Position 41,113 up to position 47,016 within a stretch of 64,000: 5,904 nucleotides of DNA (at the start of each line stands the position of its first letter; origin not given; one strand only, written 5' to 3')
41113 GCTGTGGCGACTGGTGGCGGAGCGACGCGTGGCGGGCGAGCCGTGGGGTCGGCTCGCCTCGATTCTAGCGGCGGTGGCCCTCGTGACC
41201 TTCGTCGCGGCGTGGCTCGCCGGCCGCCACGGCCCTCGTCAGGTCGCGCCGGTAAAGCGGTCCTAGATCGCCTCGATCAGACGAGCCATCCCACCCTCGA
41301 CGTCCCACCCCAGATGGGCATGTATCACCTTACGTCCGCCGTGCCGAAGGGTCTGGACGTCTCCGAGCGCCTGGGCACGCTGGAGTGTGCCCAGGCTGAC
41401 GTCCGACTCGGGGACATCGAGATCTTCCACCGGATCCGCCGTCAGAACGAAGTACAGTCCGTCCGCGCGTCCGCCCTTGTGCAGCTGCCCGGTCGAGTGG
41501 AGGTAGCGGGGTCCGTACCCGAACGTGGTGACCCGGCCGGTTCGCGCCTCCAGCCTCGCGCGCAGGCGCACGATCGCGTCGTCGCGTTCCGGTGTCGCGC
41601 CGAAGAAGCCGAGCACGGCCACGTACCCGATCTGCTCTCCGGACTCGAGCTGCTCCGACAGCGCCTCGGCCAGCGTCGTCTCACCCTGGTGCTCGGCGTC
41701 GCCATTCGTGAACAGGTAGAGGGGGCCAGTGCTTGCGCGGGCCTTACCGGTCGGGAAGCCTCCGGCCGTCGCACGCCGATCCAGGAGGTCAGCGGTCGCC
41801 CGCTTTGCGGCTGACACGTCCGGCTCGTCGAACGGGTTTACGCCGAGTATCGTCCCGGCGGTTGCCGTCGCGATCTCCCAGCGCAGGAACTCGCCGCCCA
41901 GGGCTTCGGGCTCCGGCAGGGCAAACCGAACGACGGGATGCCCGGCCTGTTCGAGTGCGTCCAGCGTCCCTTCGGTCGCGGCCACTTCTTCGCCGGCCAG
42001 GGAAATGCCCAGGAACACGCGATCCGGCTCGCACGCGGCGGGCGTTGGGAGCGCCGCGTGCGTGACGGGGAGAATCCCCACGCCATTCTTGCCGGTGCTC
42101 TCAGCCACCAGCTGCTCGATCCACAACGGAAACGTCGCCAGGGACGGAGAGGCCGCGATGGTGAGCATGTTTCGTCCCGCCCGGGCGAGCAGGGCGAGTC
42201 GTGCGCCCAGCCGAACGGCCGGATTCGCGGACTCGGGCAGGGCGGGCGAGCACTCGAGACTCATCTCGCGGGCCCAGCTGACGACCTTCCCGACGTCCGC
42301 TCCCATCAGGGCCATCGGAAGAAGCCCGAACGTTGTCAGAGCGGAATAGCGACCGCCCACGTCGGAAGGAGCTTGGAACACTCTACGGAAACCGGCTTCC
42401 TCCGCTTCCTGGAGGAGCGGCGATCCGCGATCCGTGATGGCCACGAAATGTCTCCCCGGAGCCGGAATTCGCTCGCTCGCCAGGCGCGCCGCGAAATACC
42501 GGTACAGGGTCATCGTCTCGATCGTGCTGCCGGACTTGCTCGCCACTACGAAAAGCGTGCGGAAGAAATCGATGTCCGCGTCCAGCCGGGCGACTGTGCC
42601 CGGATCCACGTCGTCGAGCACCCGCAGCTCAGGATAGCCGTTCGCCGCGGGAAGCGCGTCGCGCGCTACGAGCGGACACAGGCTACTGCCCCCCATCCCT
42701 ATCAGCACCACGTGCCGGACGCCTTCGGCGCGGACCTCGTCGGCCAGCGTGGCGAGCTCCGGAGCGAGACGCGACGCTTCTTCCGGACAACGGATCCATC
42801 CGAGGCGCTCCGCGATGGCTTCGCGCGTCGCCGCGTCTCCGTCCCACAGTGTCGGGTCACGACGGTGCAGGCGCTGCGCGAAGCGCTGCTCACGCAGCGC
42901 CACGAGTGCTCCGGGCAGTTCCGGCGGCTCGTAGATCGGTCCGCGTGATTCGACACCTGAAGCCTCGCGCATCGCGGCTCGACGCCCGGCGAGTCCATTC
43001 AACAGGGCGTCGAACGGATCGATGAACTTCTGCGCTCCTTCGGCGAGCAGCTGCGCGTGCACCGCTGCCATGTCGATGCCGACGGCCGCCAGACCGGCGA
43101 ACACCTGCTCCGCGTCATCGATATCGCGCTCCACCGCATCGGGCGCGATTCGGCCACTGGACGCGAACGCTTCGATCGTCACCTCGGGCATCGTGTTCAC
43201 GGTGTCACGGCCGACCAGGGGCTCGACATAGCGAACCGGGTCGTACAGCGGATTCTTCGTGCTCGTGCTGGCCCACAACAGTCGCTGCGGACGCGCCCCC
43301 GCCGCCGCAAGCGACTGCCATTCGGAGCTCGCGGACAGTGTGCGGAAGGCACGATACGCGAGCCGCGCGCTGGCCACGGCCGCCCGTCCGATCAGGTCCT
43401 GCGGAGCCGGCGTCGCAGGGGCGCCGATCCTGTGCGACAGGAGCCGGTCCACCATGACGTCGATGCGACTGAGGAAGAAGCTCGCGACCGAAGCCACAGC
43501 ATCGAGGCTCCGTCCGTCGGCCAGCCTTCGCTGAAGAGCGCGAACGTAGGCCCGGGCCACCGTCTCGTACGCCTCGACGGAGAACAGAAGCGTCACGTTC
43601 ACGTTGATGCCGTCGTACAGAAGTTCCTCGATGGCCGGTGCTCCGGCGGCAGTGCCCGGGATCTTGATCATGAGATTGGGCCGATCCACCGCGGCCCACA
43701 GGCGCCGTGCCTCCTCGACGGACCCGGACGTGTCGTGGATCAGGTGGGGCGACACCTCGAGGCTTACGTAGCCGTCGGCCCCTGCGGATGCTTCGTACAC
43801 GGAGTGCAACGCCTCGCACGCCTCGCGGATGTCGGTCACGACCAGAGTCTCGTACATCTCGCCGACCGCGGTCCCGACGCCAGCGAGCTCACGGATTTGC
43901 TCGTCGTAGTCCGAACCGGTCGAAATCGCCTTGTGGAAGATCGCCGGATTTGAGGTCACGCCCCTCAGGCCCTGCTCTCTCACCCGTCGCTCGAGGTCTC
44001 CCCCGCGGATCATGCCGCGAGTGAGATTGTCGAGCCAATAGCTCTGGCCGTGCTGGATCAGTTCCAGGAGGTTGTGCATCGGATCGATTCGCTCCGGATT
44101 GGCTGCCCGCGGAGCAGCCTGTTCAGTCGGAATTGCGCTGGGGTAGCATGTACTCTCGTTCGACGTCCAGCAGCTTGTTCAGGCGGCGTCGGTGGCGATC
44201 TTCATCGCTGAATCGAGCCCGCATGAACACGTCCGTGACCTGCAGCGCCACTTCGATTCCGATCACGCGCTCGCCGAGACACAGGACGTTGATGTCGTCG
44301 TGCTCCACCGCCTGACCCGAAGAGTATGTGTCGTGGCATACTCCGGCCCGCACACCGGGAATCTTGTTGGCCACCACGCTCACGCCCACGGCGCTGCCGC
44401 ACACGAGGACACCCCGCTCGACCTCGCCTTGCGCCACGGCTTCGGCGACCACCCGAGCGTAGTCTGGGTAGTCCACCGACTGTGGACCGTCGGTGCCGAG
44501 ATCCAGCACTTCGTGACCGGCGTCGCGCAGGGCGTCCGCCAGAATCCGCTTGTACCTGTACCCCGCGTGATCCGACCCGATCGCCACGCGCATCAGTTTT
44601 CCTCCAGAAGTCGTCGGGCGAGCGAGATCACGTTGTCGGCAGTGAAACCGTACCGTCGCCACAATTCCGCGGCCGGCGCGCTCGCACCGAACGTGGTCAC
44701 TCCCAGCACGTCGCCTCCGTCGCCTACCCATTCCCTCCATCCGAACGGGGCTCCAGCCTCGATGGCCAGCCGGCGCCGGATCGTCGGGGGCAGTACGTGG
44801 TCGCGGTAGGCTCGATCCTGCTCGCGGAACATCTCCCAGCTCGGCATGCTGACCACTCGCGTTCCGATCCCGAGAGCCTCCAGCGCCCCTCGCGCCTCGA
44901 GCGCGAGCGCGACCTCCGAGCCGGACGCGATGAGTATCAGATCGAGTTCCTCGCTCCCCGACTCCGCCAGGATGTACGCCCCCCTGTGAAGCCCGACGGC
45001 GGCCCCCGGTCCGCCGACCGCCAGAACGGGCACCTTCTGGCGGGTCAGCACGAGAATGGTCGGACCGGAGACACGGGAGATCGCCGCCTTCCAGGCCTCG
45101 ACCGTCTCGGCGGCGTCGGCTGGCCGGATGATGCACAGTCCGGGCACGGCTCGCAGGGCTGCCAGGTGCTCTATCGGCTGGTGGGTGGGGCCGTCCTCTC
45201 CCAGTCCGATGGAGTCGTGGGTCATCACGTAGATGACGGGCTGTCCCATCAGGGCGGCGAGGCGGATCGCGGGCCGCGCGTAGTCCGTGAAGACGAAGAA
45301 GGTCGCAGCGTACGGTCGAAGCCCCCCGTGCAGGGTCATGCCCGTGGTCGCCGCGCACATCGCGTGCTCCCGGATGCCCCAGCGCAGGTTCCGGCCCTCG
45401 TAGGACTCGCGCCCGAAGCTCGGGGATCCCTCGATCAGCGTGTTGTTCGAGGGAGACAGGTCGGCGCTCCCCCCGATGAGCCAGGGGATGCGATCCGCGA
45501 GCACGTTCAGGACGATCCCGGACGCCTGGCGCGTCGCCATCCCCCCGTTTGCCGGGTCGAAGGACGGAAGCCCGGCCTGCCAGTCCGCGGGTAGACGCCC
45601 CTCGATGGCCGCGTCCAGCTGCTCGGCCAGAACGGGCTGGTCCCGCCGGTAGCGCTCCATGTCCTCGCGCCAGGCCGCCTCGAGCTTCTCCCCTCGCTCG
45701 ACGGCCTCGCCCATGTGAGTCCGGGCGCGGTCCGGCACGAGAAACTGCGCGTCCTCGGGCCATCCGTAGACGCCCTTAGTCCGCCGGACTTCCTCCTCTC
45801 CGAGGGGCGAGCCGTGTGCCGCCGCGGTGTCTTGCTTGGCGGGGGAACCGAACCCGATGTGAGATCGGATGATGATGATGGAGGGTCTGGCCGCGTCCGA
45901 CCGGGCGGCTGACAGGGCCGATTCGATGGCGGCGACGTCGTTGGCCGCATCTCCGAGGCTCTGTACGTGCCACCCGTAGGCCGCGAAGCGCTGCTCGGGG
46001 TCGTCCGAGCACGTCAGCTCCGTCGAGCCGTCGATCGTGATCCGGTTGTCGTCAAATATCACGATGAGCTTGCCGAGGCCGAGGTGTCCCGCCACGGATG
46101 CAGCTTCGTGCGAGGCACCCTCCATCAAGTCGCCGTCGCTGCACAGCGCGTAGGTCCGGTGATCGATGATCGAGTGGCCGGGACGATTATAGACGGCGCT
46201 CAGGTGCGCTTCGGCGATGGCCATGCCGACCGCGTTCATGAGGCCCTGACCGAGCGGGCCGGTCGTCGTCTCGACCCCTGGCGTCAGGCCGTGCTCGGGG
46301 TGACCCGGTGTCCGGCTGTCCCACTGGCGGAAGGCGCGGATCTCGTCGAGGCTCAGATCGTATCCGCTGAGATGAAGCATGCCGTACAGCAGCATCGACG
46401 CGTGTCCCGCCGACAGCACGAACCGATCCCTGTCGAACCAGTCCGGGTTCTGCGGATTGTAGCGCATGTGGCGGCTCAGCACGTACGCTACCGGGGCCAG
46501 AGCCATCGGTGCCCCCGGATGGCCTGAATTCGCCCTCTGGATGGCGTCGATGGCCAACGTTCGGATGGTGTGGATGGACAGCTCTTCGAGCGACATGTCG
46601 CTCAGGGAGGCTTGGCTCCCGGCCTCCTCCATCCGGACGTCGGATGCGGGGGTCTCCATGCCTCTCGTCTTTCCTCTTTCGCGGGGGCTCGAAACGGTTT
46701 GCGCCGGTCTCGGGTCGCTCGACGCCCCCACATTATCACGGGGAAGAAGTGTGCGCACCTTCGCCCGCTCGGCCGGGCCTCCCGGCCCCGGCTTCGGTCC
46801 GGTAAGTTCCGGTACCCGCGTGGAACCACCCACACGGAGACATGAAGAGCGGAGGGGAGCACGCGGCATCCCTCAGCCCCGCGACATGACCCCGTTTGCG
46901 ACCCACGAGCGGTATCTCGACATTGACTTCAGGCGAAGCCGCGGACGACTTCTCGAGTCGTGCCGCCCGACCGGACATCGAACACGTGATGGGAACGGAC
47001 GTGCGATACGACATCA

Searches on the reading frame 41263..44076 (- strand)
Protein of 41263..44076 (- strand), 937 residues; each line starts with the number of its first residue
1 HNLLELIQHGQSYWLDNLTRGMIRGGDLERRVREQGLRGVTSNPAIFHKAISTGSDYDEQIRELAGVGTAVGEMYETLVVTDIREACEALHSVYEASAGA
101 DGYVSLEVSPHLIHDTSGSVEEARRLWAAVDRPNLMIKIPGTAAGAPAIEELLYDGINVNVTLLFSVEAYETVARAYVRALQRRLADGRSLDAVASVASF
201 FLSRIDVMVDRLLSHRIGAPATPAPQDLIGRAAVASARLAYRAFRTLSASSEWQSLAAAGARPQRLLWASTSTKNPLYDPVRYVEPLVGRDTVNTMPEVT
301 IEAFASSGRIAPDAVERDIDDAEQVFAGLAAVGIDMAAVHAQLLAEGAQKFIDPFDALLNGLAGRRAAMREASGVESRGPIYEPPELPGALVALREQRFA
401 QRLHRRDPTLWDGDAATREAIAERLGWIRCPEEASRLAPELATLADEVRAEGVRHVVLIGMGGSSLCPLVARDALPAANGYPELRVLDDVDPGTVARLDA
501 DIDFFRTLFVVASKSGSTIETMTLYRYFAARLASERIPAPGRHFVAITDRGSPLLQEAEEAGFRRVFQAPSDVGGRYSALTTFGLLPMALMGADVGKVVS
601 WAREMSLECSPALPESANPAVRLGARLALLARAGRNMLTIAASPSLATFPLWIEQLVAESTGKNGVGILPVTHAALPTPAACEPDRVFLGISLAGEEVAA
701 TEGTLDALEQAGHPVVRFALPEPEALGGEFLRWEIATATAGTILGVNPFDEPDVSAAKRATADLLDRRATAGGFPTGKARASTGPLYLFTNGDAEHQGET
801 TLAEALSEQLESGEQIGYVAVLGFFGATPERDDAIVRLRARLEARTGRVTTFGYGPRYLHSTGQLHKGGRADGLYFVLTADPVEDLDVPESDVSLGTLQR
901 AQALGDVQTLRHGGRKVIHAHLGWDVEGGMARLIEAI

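Call 53: search_protein_families(library=pfam, proteins=[window:41263-44076:-], max_evalue=0.00001)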
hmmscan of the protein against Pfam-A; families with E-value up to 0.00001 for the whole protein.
window:41263-44076:- (937 aa): 2 families
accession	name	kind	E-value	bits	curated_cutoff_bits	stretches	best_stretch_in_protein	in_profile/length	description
PF00923.25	TAL_FSA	-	5.3e-79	266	27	1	13-360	1-283/285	Transaldolase/Fructose-6-phosphate aldolase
PF00342.24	PGI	-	2.9e-19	69.5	22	1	452-664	95-309/486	Phosphoglucose isomerase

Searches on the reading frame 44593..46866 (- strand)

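Call 53: search_protein_families(library=pfam, proteins=[window:44593-46866:-], max_evalue=0.00001)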
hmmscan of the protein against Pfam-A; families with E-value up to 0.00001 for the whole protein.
window:44593-46866:- (757 aa): 4 families
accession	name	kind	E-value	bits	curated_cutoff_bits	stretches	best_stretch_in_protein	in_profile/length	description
PF00456.26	Transketolase_N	-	1.3e-137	458.7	22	1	95-426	3-334/334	Transketolase, thiamine diphosphate binding domain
PF02779.29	Transket_pyr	-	1.9e-54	184.4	27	1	443-613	3-173/174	Transketolase, pyrimidine binding domain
PF22613.1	Transketolase_C_1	-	3.7e-39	133.9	27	1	629-742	1-113/113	Transketolase-like TK C-terminal domain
PF02780.25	Transketolase_C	-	3.6e-08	33.8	25.9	1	638-746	7-124/124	Transketolase, C-terminal domain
